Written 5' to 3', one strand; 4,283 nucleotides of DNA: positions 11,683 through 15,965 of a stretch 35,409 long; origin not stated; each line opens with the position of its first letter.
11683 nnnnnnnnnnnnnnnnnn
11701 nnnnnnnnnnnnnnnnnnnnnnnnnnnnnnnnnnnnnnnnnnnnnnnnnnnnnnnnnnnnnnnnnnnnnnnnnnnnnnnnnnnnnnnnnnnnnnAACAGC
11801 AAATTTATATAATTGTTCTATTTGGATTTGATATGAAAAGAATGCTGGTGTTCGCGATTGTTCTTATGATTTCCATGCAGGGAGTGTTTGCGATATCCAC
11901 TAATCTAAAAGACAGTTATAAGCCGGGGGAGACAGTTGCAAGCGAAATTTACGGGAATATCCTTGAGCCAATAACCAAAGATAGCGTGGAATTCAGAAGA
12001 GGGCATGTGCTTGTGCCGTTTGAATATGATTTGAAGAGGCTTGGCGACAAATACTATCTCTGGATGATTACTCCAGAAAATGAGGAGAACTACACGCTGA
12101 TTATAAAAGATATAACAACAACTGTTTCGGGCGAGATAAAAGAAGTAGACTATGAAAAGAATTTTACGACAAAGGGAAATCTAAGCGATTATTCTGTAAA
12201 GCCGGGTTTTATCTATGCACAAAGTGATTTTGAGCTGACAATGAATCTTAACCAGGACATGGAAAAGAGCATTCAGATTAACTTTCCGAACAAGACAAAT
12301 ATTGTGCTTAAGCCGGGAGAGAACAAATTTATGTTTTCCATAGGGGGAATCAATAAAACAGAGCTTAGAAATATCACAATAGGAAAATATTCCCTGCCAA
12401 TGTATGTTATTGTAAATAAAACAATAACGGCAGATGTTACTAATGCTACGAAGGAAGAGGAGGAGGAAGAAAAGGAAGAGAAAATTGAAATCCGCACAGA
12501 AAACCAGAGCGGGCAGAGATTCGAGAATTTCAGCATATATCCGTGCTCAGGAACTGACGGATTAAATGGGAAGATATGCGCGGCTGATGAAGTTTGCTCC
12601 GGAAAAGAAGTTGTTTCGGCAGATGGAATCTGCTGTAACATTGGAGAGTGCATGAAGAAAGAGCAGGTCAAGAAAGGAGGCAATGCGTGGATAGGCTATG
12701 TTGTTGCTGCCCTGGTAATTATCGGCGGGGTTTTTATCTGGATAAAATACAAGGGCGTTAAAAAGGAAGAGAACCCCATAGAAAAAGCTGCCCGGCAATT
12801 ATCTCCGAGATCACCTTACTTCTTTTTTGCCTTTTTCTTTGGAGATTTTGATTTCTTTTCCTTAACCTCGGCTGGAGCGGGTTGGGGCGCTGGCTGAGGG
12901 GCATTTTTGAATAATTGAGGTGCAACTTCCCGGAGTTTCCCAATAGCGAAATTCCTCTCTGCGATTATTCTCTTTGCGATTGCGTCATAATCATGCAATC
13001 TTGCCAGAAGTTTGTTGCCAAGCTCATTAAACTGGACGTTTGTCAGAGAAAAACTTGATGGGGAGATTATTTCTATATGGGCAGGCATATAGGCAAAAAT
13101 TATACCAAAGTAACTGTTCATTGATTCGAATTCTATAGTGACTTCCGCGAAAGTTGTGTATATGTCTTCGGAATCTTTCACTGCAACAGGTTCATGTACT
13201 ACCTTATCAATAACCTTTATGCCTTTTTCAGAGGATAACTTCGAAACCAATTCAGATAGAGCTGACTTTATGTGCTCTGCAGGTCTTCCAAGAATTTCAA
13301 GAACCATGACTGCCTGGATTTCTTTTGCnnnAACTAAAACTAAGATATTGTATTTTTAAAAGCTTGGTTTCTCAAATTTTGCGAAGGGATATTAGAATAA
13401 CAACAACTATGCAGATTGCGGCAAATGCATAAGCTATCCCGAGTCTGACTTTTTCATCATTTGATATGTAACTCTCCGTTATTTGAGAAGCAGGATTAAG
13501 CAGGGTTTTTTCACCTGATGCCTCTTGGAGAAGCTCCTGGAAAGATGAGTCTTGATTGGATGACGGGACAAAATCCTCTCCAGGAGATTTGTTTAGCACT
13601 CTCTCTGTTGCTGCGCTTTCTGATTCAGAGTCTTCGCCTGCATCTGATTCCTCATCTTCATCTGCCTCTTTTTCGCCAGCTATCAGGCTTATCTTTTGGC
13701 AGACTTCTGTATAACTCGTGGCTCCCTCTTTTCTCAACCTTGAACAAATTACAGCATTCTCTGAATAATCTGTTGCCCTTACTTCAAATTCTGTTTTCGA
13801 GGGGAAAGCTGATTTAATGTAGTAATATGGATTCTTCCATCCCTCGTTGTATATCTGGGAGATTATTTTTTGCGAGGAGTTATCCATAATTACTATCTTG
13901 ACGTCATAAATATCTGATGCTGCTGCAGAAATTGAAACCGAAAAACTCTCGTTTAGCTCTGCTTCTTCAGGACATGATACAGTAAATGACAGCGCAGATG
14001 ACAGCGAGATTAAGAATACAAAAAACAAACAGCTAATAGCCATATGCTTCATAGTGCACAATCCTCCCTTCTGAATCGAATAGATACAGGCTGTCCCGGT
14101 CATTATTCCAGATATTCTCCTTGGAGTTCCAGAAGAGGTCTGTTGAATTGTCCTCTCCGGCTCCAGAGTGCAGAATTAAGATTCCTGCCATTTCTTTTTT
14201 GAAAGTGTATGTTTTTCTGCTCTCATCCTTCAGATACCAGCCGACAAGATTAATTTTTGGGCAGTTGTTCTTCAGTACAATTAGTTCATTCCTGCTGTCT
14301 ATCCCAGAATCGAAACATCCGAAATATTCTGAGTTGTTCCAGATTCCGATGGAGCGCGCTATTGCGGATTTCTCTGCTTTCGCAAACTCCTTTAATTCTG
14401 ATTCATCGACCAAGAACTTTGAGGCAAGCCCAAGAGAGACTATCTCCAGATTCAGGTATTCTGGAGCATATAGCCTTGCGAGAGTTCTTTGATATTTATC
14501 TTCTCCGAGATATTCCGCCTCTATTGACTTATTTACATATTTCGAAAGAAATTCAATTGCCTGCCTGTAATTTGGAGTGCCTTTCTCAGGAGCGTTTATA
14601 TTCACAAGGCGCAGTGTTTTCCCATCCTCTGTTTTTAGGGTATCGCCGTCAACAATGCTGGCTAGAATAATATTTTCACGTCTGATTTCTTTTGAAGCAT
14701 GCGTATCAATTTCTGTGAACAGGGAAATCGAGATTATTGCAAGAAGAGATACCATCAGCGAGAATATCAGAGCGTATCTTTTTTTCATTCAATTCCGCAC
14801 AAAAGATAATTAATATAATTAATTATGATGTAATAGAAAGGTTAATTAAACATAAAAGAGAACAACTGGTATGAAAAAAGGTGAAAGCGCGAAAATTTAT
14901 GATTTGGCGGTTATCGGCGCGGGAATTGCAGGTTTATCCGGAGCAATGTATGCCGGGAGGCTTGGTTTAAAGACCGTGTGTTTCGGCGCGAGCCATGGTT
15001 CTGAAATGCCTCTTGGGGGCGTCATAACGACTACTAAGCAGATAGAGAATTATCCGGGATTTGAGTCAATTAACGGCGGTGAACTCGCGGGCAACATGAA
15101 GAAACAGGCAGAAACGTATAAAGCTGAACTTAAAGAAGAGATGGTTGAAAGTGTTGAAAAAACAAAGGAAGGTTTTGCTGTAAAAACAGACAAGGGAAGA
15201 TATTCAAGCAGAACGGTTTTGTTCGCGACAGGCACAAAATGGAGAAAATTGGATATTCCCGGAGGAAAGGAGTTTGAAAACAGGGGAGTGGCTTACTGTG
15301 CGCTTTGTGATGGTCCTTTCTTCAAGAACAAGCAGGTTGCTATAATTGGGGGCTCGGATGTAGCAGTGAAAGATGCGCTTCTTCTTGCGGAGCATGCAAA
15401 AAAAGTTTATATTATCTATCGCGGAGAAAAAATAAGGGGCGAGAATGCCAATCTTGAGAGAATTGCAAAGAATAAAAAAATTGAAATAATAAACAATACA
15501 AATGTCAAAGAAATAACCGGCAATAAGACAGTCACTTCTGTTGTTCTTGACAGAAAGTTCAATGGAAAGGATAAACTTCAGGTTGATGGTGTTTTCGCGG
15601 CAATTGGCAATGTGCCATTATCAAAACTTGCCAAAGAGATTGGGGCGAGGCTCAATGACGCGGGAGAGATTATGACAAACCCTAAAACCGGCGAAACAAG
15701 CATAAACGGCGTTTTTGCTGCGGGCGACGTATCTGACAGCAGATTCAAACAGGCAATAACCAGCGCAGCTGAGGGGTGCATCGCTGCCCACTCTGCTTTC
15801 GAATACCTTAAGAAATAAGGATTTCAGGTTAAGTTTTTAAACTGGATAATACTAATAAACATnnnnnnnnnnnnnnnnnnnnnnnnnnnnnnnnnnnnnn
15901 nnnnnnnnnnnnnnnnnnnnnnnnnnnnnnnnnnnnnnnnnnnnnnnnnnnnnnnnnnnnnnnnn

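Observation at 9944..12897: Two adjacent surface proteins share a juxtamembrane Cys-rich module; the first carries terpene-cyclase/prenyltransferase-like alpha/alpha-toroid repeats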

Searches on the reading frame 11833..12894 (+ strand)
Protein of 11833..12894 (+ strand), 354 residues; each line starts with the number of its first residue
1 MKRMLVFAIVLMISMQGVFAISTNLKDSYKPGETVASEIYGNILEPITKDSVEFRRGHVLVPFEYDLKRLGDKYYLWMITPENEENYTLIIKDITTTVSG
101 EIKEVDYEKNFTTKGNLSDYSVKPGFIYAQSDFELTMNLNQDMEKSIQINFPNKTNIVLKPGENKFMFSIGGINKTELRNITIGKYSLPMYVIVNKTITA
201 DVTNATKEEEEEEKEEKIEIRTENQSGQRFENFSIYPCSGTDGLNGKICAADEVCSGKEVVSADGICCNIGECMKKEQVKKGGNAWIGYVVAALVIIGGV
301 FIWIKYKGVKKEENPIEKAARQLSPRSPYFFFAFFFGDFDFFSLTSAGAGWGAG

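Call 3: search_protein_families(library=pfam, proteins=[window:11833-12894:+], max_evalue=10)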
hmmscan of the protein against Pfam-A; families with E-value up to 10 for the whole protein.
window:11833-12894:+ (354 aa): 0 families

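Call 4: search_protein_families(library=ncbifam, proteins=[window:11833-12894:+], max_evalue=10)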
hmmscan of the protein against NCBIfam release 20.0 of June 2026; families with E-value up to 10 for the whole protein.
window:11833-12894:+ (354 aa): 1 family
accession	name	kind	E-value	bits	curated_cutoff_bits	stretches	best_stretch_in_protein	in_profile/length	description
NF004375.0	PRK05740.1-6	equivalog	0.11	12.6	177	1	284-307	16-39/136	preprotein translocase subunit SecE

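Call 12: find_homologous_proteins(query=window:11833-12894:+, max_evalue=0.001)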
Query window:11833-12894:+ (354 aa): 81 proteins with E <= 0.001 among 3959 candidates.
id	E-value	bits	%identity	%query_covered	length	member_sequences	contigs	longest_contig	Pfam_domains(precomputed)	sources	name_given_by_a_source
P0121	2.5e-236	801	100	100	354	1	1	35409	-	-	-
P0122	3.5e-143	495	67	92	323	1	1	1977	-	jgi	jgi:hypothetical protein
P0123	3.0e-141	489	64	92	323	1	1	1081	-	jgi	jgi:hypothetical protein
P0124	1.1e-100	355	51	92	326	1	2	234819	-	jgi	jgi:hypothetical protein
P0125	2.9e-100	354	52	92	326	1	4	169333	-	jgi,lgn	jgi:hypothetical protein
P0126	4.9e-100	353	52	93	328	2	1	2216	-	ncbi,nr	ncbi:MAG TPA: hypothetical protein VI544_02265 [Candidatus Nanoarchaeia archaeon]|nr:hypothetical pr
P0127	1.1e-98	349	51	93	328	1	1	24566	-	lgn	-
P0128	1.6e-97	345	50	91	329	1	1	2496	-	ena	-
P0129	6.7e-97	343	49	93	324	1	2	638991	-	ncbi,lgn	-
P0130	9.8e-94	333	50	92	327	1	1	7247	-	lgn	-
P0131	1.2e-93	332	49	92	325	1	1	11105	-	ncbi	ncbi:MAG: hypothetical protein QXS38_01960 [Candidatus Pacearchaeota archaeon]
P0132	2.0e-93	331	49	93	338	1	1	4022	-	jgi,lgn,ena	-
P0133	4.1e-93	330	49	93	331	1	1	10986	-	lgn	-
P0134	2.5e-92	328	46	92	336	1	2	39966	-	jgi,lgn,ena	jgi:hypothetical protein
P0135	8.2e-92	326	47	93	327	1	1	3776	-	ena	-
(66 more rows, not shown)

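Call 39: predict_structure(alignment_id=A5)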
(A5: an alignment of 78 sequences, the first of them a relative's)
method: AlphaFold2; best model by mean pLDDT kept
length: 354 residues; sequences in the alignment: 78
mean_pLDDT: 81.4   pTM: 0.61
mean pLDDT of the five models: 81.4, 81.3, 81.2, 80.9, 80.7
residues with pLDDT >= 90: 186; 70-90: 74; 50-70: 42; < 50: 52
segments of 3 or more residues with pLDDT < 50: 204-209, 217-231, 325-349
pLDDT, mean of each block of 10 residues (from residue 1): 81 74 97 98 95 96 96 97 98 93 96 98 97 98 98 97 98 94 98 80 47 48 40 67 83 88 84 84 72 91 82 65 49 40 44 50
secondary structure, 60 per line:
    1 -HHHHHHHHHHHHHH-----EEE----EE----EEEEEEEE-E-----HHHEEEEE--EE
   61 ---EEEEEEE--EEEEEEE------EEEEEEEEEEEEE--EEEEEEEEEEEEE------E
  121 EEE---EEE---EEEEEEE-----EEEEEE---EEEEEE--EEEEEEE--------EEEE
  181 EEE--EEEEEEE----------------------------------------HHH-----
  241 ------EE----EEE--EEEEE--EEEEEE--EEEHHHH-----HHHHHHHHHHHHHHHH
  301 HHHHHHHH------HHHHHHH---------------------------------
elements in order: H2-15 E21-23 E34-41 E52-56 E64-70 E73-79 E86-98 E101-113 E120-123 E127-129 E133-139 E145-150 E154-159 E162-168 E177-183 E186-192 E253-255 E258-262 E265-270 E273-275 H276-279 H285-308 H315-321
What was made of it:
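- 11893..12408 (+): B residues 21-192: two tandem Ig-like beta-sandwich domains (21-113 and 120-192). AF2 pLDDT >93 (call 39).
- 12685..12756 (+): B residues 285-308: TM helix, followed by a short basic cytoplasmic tail. AF2 helix 285-308 (call 39)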

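Call 41: fold_search(model_id=the predicted structure, library=pdb)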
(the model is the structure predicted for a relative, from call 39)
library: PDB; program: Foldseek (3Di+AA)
matches with E <= 10: 1726; with E <= 0.001: 85
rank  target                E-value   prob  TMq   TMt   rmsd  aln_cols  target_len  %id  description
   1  5wdu_O                1.2e-05  1.00  0.16  0.23  17.0       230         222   10  HIV-1 Env BG505 SOSIP.664 H72C-H564C trimer in complex with bNAbs PGT122 Fab, 35O22 Fab and NIH45-46 scFv (released 2018-04-04)
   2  5f1s                  1.3e-05  1.00  0.19  0.29  11.8       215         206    9  Crystal structure of the teleost fish polymeric Ig receptor (pIgR) ectodomain (released 2016-03-16)
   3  8ytp                  2.7e-05  1.00  0.19  0.27  16.2       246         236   13  Single-chain Fv antibody of E11 complex with NP-glycine under reducing conditions (released 2024-07-03)
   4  5wdu_D                2.7e-05  1.00  0.17  0.24  17.1       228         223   11  HIV-1 Env BG505 SOSIP.664 H72C-H564C trimer in complex with bNAbs PGT122 Fab, 35O22 Fab and NIH45-46 scFv (released 2018-04-04)
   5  5d9q_D                3.2e-05  1.00  0.17  0.24  17.1       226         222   11  Crystal Structure of the BG505 SOSIP gp140 HIV-1 Env trimer in Complex with the Broadly Neutralizing Fab PGT122 and sc (released 2016-08-17)
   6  8cz8_C                6.5e-05  0.99  0.16  0.22  16.3       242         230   12  Novel Anti-Mesothelin Antibodies Enable Crystallography of the Intact Mesothelin Ectodo- main and Engineering of Poten (released 2023-06-07)
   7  7kbm                  7.3e-05  0.99  0.18  0.25  18.3       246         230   10  Reverse Transcriptase Diabody with R83C Mutation Crystallized in C2 (released 2021-03-10)
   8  6sdb_A                7.7e-05  1.00  0.18  0.28  17.0       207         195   12  Chimeric titin Z1Z2 functionalized with a KLER exogenous peptide from decorin (released 2019-09-18)
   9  8cz8_A                7.7e-05  0.99  0.16  0.22  16.2       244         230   12  Novel Anti-Mesothelin Antibodies Enable Crystallography of the Intact Mesothelin Ectodo- main and Engineering of Poten (released 2023-06-07)
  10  5jde_A                1.0e-04  1.00  0.16  0.20  18.7       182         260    9  Crystal structure of I9-I11 tandem from titin (P1) (released 2016-09-14)
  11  7ahs_B                1.0e-04  1.00  0.18  0.22  18.4       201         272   10  titin-N2A Ig81-Ig83 (released 2021-03-24)
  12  6kr0_B                1.1e-04  1.00  0.17  0.25  15.7       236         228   11  Crystal structure of HL homo-diabody (released 2020-08-26)
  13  1zxq_A                1.1e-04  1.00  0.18  0.30  19.1       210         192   10  THE CRYSTAL STRUCTURE OF ICAM-2 (released 1997-09-04)
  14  5gru_L                1.3e-04  0.99  0.17  0.25  15.5       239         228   12  Structure of mono-specific diabody (released 2016-10-12)
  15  9jeb_C                1.3e-04  0.99  0.16  0.22  17.1       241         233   13  Crystal structure of SARS-CoV-2 RBD in complex with a neutralizing antibody scFv N1 (released 2025-09-03)
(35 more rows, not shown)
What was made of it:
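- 11893..12408 (+): Foldseek finds tandem Ig proteins (titin, filamin, pIgR), E about 1e-5 (call 41).
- Calls 39 and 41 for the fold.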

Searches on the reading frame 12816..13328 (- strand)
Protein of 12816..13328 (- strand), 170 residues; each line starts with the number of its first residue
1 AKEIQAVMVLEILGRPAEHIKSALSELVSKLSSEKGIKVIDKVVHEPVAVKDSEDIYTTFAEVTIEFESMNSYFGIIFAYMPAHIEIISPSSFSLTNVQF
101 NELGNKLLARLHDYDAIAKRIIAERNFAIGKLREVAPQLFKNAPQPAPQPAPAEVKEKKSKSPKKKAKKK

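Call 16: search_protein_families(library=pfam, proteins=[window:12816-13328:-], max_evalue=0.01)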
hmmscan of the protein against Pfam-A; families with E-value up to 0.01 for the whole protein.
window:12816-13328:- (170 aa): 0 families

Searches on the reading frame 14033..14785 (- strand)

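Call 16: search_protein_families(library=pfam, proteins=[window:14033-14785:-], max_evalue=0.01)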
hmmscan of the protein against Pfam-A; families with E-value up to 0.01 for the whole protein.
window:14033-14785:- (250 aa): 2 families
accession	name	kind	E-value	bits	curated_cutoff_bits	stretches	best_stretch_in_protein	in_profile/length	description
PF00565.23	SNase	-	1.3e-13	51.7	21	1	57-151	1-107/107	Staphylococcal nuclease homologue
PF00932.25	LTD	-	1.7e-08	35.3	34.3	1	164-244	19-103/109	Lamin Tail Domain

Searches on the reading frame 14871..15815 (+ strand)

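Call 16: search_protein_families(library=pfam, proteins=[window:14871-15815:+], max_evalue=0.01)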
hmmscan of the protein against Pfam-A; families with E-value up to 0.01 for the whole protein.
window:14871-15815:+ (315 aa): 6 families
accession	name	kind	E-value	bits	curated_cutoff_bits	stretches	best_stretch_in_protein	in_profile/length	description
PF07992.20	Pyr_redox_2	-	4e-46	158.2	26.1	1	10-302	1-291/291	Pyridine nucleotide-disulphide oxidoreductase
PF13738.12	Pyr_redox_3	-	9.7e-25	87.9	30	1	66-285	77-305/305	Pyridine nucleotide-disulphide oxidoreductase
PF00070.33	Pyr_redox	-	6.6e-11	43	22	1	156-227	2-80/82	Pyridine nucleotide-disulphide oxidoreductase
PF01266.30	DAO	-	4.8e-06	26.8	27.9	0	11-37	1-27/353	FAD dependent oxidoreductase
PF00890.30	FAD_binding_2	-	8.1e-05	22.4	20.4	1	11-38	1-28/414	FAD binding domain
PF01134.28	GIDA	-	0.0078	15.8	22.1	0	11-77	1-53/391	Glucose inhibited division protein A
